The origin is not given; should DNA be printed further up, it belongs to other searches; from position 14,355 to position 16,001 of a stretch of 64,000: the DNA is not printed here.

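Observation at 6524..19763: IS-flanked sulfonate (taurine-type) catabolic island with an unusual gene set in a spore-forming anaerobe-like genome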

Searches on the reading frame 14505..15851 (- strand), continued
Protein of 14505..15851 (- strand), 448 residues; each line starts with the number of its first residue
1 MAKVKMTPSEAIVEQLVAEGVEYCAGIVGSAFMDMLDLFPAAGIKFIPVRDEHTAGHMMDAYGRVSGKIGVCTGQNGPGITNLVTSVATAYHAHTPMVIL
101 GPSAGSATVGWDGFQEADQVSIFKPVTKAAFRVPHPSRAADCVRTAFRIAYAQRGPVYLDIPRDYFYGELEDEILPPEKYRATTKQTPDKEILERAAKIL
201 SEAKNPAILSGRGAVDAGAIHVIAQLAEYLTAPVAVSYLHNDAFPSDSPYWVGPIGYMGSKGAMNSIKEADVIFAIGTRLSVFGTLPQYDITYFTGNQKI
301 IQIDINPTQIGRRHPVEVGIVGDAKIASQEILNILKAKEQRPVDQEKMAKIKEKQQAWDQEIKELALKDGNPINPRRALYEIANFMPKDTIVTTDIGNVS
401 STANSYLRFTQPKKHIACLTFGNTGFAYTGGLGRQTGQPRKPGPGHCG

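Call 40: find_encoding_contigs(protein=P0260, flank=10000, max_places=1)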
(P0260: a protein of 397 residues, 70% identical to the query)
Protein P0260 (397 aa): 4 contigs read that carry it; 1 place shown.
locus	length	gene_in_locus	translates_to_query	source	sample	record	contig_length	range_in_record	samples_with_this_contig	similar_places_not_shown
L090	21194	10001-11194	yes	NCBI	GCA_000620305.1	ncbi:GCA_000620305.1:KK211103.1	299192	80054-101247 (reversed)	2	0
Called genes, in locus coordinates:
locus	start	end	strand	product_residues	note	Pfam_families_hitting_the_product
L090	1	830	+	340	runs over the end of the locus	PF00005:ABC_tran, PF02463:SMC_N (weak), PF13304:AAA_21 (faint), PF08352:oligo_HPY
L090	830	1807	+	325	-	PF00005:ABC_tran, PF02463:SMC_N (weak), PF08352:oligo_HPY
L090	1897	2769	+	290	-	PF00892:EamA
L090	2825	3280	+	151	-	PF03059:NAS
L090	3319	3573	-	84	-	PF04014:MazE_antitoxin, PF15937:PrlF_antitoxin (weak)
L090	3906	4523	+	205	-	PF12672:DUF3793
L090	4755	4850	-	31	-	-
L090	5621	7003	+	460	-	PF00202:Aminotran_3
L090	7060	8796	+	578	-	PF02776:TPP_enzyme_N, PF00205:TPP_enzyme_M, PF02775:TPP_enzyme_C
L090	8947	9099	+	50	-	-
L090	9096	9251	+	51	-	PF00171:Aldedh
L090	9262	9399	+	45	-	PF00171:Aldedh (weak)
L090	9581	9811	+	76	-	PF00171:Aldedh (weak)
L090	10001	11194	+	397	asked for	PF04389:Peptidase_M28, PF01546:Peptidase_M20, PF07687:M20_dimer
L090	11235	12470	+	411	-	PF10114:PocR, PF06580:His_kinase, PF02518:HATPase_c (weak)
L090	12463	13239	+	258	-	PF00072:Response_reg, PF00165:HTH_AraC, PF12833:HTH_18, PF00165:HTH_AraC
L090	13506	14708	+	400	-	PF05222:AlaDh_PNT_N, PF02826:2-Hacid_dh_C (faint), PF01262:AlaDh_PNT_C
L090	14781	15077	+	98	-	PF12769:PNTB_4TM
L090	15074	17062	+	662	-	PF02233:PNTB, PF00205:TPP_enzyme_M (faint), PF02233:PNTB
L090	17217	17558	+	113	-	PF02233:PNTB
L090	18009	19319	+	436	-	PF06808:DctM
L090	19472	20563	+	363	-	PF03480:DctP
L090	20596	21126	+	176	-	PF04290:DctQ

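Call 41: find_encoding_contigs(protein=P0258, flank=10000, max_places=1)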
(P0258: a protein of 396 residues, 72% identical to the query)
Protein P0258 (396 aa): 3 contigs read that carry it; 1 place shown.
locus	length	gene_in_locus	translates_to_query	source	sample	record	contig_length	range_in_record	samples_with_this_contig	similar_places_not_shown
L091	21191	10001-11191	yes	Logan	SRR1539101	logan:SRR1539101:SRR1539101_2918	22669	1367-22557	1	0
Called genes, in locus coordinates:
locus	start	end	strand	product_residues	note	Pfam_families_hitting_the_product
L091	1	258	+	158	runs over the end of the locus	PF00936:BMC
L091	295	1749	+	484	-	PF00171:Aldedh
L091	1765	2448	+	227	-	PF06130:PTAC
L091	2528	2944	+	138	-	PF03928:HbpS-like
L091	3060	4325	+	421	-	PF00083:Sugar_tr (weak), PF03137:OATP (faint), PF07690:MFS_1, PF12832:MFS_1_like (weak), PF07690:MFS_1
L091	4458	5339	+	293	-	PF01488:Shikimate_DH, PF02826:2-Hacid_dh_C (weak), PF03446:NAD_binding_2, PF03807:F420_oxidored, PF14833:NAD_binding_11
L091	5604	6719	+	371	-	PF05222:AlaDh_PNT_N, PF01262:AlaDh_PNT_C, PF07992:Pyr_redox_2, PF00070:Pyr_redox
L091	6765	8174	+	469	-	PF00202:Aminotran_3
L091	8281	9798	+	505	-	PF00171:Aldedh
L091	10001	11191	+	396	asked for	PF04389:Peptidase_M28, PF01546:Peptidase_M20, PF07687:M20_dimer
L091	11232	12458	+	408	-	PF10114:PocR, PF06580:His_kinase, PF02518:HATPase_c (weak)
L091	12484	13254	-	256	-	PF00072:Response_reg, PF00165:HTH_AraC, PF12833:HTH_18, PF00165:HTH_AraC (weak)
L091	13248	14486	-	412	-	PF10114:PocR, PF06580:His_kinase, PF02518:HATPase_c (weak)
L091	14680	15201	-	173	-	PF04290:DctQ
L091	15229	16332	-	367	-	PF03480:DctP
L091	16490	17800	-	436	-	PF06808:DctM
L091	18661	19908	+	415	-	PF07690:MFS_1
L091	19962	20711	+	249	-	PF12146:Hydrolase_4, PF00561:Abhydrolase_1, PF12697:Abhydrolase_6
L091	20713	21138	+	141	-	PF03061:4HBT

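Call 42: find_encoding_contigs(protein=P0259, flank=10000, max_places=1)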
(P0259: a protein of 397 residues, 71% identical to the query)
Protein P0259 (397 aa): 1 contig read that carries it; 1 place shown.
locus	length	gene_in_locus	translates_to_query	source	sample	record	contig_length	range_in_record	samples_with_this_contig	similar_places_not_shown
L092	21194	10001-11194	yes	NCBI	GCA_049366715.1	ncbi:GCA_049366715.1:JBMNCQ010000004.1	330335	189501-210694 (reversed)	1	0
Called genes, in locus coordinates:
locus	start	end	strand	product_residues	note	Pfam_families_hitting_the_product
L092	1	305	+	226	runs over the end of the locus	PF06130:PTAC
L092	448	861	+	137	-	PF03928:HbpS-like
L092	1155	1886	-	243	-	PF00392:GntR, PF08220:HTH_DeoR (weak), PF07702:UTRA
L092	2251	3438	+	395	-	PF04389:Peptidase_M28, PF01546:Peptidase_M20, PF07687:M20_dimer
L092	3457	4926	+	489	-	PF00474:SSF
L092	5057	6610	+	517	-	PF00171:Aldedh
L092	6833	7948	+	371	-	PF05222:AlaDh_PNT_N, PF01262:AlaDh_PNT_C, PF07992:Pyr_redox_2 (weak), PF00070:Pyr_redox (weak)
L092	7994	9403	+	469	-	PF00202:Aminotran_3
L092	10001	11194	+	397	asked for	PF04389:Peptidase_M28, PF01546:Peptidase_M20, PF07687:M20_dimer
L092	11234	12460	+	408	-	PF10114:PocR, PF06580:His_kinase, PF02518:HATPase_c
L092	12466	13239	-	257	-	PF00072:Response_reg, PF00165:HTH_AraC, PF12833:HTH_18, PF00165:HTH_AraC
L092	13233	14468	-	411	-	PF10114:PocR, PF06580:His_kinase, PF02518:HATPase_c (weak)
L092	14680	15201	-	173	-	PF04290:DctQ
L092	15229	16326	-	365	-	PF03480:DctP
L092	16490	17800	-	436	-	PF06808:DctM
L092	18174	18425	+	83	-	-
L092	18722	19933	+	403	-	PF07690:MFS_1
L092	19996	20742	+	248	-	PF00561:Abhydrolase_1, PF12146:Hydrolase_4, PF12697:Abhydrolase_6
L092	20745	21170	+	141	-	PF03061:4HBT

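Call 49: search_solved_structures(query=L001:13925-15019:-, max_evalue=0.001)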
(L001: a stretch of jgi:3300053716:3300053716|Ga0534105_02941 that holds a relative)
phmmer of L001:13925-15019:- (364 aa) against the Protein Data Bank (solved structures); distinct sequences matched with E-value up to 0.001: 76 (the best 60 are shown).
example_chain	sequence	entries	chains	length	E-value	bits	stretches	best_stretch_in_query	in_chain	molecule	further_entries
2zzv_A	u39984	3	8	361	5.3e-28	101.4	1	51-342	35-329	ABC transporter, solute-binding protein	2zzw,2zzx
4pe3_A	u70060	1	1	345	9.5e-24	87.4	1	72-362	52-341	TRAP dicarboxylate transporter-DctP subunit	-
7e9y_A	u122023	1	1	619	1.7e-23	86.5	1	51-234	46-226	Lactate-binding periplasmic protein TTHA0766,Lactate-binding periplasmic protein TTHA0766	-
8zmz_A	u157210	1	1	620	7.8e-22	81.1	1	51-232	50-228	Lactate-binding periplasmic protein TTHA0766,Red fluorescent protein drFP583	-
4p56_A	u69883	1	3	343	2.1e-19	73.1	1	66-341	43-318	Putative extracellular solute-binding protein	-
4n6d_A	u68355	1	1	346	4.2e-16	62.2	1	71-343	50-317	TRAP dicarboxylate transporter-DctP subunit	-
4mco_A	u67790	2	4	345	1.4e-14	57.2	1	72-356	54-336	TRAP dicarboxylate transporter-DctP subunit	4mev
4mnc_A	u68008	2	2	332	5e-13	52.1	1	66-286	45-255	TRAP dicarboxylate transporter-DctP subunit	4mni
4p47_A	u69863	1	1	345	8.3e-13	51.4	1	68-341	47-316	TRAP dicarboxylate transporter, DctP subunit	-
4p1l_A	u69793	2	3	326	7.8e-12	48.2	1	67-333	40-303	TRAP dicarboxylate transporter, DctP subunit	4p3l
4pfb_A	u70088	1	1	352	1.1e-11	47.6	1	18-304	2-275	C4-dicarboxylate-binding protein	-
2hpg_A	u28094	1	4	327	1.7e-11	47.1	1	68-329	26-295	ABC transporter, periplasmic substrate-binding protein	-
4uab_A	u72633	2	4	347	8.6e-11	44.7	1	51-362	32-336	Twin-arginine translocation pathway signal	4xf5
4nap_A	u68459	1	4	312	2.1e-10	43.4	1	71-342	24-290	Extracellular solute-binding protein, family 7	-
4pgn_A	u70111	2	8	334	2.7e-10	43.1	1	71-342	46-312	Extracellular solute-binding protein, family 7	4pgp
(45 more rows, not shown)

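Call 50: search_solved_structures(query=L001:10001-11731:+, max_evalue=1e-60)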
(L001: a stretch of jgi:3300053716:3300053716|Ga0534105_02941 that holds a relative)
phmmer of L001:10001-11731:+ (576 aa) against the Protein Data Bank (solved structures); distinct sequences matched with E-value up to 1e-60: 3.
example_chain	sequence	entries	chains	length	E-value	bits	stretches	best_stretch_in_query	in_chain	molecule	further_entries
8x3x_A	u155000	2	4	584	2.8e-78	267.3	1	6-554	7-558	BbmA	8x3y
8xod_A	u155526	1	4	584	5.8e-78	266.3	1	6-554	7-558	BbmA-G484F complex with CBOA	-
6dek_A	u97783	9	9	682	1.3e-62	215.6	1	6-552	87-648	Acetolactate synthase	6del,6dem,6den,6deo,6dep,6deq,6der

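Call 55: search_solved_structures(query=L001:12047-13273:+, max_evalue=1e-20, show_alignments=2)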
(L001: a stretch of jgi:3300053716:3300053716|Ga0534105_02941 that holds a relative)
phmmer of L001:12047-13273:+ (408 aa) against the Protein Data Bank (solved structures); distinct sequences matched with E-value up to 1e-20: 5.
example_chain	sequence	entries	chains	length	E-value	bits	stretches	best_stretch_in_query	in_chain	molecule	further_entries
7uoi_A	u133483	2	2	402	1.9e-42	148.6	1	32-404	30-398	succinyl-diaminopimelate desuccinylase | Probable succinyl-diaminopimelate desuccinylase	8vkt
3ct9_A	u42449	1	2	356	3.3e-24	88.5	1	33-304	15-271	Acetylornithine deacetylase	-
5vo3_A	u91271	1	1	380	9.1e-24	87.1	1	31-405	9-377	Succinyl-diaminopimelate desuccinylase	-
3ic1_A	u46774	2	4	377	1e-23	86.9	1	32-405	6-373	Succinyl-diaminopimelate desuccinylase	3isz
7rsf_A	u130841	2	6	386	1.3e-22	83.3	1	32-291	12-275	Acetylornithine deacetylase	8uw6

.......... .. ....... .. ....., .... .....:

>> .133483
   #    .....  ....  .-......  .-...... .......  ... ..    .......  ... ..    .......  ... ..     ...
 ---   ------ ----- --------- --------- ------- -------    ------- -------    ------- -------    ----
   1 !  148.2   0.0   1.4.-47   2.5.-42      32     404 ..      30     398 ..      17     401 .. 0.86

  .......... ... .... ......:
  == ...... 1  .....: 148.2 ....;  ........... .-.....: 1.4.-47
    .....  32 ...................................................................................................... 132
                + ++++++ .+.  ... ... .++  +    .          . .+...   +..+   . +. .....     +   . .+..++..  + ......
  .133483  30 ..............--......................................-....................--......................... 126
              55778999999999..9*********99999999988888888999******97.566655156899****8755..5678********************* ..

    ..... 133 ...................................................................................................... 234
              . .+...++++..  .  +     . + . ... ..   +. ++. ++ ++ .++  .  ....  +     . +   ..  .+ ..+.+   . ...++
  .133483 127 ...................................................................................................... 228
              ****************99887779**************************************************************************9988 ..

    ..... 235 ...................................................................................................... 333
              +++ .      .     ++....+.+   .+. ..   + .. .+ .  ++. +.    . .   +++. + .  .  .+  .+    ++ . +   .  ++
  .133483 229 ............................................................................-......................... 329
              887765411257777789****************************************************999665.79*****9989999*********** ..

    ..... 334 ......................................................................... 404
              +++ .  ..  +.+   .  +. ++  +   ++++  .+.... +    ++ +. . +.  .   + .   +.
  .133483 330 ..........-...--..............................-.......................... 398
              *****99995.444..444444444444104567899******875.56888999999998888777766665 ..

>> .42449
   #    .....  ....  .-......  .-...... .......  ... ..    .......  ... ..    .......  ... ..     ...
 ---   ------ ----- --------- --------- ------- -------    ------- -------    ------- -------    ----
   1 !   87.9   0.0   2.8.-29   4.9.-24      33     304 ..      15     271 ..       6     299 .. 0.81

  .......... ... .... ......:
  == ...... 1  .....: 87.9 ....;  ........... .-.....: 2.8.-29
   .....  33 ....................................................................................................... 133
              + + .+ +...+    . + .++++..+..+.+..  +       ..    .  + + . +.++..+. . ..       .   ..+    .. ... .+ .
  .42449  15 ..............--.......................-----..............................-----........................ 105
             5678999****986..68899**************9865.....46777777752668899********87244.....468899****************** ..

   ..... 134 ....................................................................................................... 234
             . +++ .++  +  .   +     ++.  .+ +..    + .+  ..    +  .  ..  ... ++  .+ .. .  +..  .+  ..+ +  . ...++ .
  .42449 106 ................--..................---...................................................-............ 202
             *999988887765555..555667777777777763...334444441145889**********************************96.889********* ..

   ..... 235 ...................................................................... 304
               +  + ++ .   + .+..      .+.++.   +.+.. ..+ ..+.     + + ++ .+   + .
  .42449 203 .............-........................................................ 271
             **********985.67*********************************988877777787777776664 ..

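Call 64: find_encoding_contigs(protein=P0134, flank=10000, max_places=3)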
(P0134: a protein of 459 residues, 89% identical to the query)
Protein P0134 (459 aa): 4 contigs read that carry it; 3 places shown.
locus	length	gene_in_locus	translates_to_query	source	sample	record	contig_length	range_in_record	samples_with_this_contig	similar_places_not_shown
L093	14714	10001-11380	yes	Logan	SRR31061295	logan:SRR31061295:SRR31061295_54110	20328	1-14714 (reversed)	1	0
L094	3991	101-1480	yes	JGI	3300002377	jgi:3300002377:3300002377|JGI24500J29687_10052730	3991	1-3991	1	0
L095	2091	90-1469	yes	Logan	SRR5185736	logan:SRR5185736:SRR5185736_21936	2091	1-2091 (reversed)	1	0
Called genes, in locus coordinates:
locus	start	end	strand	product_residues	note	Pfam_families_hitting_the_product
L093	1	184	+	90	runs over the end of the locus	PF02583:Trns_repr_metal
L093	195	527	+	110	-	PF14595:Thioredoxin_9 (weak), PF00085:Thioredoxin, PF13098:Thioredoxin_2 (weak), PF13905:Thioredoxin_8 (faint)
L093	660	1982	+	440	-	PF05496:RuvB_N, PF00158:Sigma54_activat (faint), PF01078:Mg_chelatase (faint), PF00004:AAA, PF07728:AAA_5 (faint), PF13173:AAA_14 (weak), PF16193:AAA_assoc_2, PF12002:MgsA_C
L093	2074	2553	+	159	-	PF02082:Rrf2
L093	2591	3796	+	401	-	PF00266:Aminotran_5, PF01212:Beta_elim_lyase (weak)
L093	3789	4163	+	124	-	PF01592:NifU_N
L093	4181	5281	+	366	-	PF03054:tRNA_Me_trans, PF20259:tRNA_Me_trans_M, PF20258:tRNA_Me_trans_C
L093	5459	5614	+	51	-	PF27112:YrzR_Zn_ribbon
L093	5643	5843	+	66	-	-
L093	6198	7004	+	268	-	PF01594:AI-2E_transport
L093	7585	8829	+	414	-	PF10114:PocR, PF06580:His_kinase, PF02518:HATPase_c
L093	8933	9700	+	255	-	PF00072:Response_reg, PF00165:HTH_AraC, PF12833:HTH_18, PF00165:HTH_AraC (weak)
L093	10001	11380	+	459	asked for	PF00202:Aminotran_3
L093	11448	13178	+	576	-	PF02776:TPP_enzyme_N, PF00205:TPP_enzyme_M, PF02775:TPP_enzyme_C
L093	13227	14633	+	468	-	PF00171:Aldedh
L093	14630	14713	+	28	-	?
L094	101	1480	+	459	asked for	PF00202:Aminotran_3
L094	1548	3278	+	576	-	PF02776:TPP_enzyme_N, PF00205:TPP_enzyme_M, PF02775:TPP_enzyme_C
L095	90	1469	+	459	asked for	PF00202:Aminotran_3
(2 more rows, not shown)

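Call 78: find_encoding_contigs(protein=P0267, flank=10000, max_places=1)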
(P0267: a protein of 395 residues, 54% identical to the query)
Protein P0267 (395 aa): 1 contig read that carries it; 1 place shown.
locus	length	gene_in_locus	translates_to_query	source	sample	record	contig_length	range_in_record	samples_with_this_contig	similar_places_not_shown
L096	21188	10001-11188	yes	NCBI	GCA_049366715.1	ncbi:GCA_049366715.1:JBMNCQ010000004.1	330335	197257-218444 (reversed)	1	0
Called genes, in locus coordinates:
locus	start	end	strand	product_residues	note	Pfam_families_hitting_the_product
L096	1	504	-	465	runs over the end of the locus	PF00989:PAS, PF08448:PAS_4 (weak), PF13426:PAS_9 (weak), PF00158:Sigma54_activat, PF14532:Sigma54_activ_2, PF00004:AAA (weak), PF25601:AAA_lid_14, PF02954:HTH_8, +2 more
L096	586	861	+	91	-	-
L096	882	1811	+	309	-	PF04909:Amidohydro_2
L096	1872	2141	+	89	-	PF03319:EutN_CcmL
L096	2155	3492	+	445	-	PF01512:Complex1_51K, PF13534:Fer4_17, PF13375:RnfC_N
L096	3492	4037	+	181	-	PF00936:BMC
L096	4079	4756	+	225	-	PF06249:EutQ, PF05899:Cupin_3, PF02311:AraC_binding (weak), PF07883:Cupin_2 (weak)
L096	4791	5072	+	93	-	PF00936:BMC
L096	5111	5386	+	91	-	PF00936:BMC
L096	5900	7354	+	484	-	PF00171:Aldedh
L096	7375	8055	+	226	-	PF06130:PTAC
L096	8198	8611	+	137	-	PF03928:HbpS-like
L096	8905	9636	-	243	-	PF00392:GntR, PF08220:HTH_DeoR (weak), PF07702:UTRA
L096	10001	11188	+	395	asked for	PF04389:Peptidase_M28, PF01546:Peptidase_M20, PF07687:M20_dimer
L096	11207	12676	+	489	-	PF00474:SSF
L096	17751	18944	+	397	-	PF04389:Peptidase_M28, PF01546:Peptidase_M20, PF07687:M20_dimer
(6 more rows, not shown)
